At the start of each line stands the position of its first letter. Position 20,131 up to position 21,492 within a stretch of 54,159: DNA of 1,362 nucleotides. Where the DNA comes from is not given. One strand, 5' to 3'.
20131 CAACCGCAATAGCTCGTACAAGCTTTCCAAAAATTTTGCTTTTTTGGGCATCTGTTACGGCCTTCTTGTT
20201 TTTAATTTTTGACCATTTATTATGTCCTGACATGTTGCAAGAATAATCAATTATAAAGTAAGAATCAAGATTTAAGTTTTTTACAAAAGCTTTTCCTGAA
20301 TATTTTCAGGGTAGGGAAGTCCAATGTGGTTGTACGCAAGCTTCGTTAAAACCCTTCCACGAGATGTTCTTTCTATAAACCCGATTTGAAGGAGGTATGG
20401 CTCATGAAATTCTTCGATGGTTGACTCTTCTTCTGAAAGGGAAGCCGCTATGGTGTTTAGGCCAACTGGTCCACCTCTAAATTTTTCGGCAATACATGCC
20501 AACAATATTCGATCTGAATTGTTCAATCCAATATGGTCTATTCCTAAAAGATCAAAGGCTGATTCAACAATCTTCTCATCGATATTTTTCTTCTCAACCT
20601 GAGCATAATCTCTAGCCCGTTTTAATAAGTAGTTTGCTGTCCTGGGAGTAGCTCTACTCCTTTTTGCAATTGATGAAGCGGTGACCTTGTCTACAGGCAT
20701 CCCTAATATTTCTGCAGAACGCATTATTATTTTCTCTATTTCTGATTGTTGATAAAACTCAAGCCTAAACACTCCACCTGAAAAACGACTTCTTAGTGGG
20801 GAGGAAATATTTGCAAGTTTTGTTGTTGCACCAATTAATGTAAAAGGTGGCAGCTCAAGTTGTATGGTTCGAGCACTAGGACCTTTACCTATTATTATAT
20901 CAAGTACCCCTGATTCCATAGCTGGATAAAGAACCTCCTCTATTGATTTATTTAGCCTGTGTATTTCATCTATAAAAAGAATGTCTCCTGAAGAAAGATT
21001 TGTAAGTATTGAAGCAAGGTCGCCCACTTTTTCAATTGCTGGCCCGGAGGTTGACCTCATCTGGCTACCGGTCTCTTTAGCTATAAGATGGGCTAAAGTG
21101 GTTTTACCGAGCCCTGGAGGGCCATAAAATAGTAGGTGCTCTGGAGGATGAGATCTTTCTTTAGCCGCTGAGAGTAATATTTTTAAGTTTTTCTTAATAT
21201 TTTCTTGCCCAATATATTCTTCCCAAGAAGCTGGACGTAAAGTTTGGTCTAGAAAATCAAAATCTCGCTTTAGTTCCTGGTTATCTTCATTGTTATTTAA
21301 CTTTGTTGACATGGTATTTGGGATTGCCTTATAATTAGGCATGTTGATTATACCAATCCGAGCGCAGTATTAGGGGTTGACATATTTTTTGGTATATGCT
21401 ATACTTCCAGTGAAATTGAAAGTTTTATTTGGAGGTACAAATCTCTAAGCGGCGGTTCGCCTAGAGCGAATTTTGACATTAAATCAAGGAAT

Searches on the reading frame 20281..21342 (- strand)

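Call 69: search_protein_families(library=pfam, proteins=[window:20281-21342:-], max_evalue=0.00001)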
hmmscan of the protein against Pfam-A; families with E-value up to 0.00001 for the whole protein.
window:20281-21342:- (353 aa): 5 families
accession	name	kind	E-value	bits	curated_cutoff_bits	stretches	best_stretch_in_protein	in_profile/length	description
PF05496.18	RuvB_N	-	2.2e-70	236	27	1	35-188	1-154/159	Holliday junction DNA helicase RuvB P-loop domain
PF05491.19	RuvB_C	-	2.6e-24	85.4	24.7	1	271-340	2-71/72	RuvB C-terminal winged helix domain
PF17864.7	AAA_lid_4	-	1.4e-23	82.8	27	1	197-269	1-74/74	RuvB AAA lid domain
PF00004.35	AAA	-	8.3e-20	72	21.2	1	70-188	1-124/131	ATPase family associated with various cellular activities (AAA)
PF07728.20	AAA_5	-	3.3e-10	40.6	22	1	69-187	1-139/139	AAA domain (dynein-related subfamily)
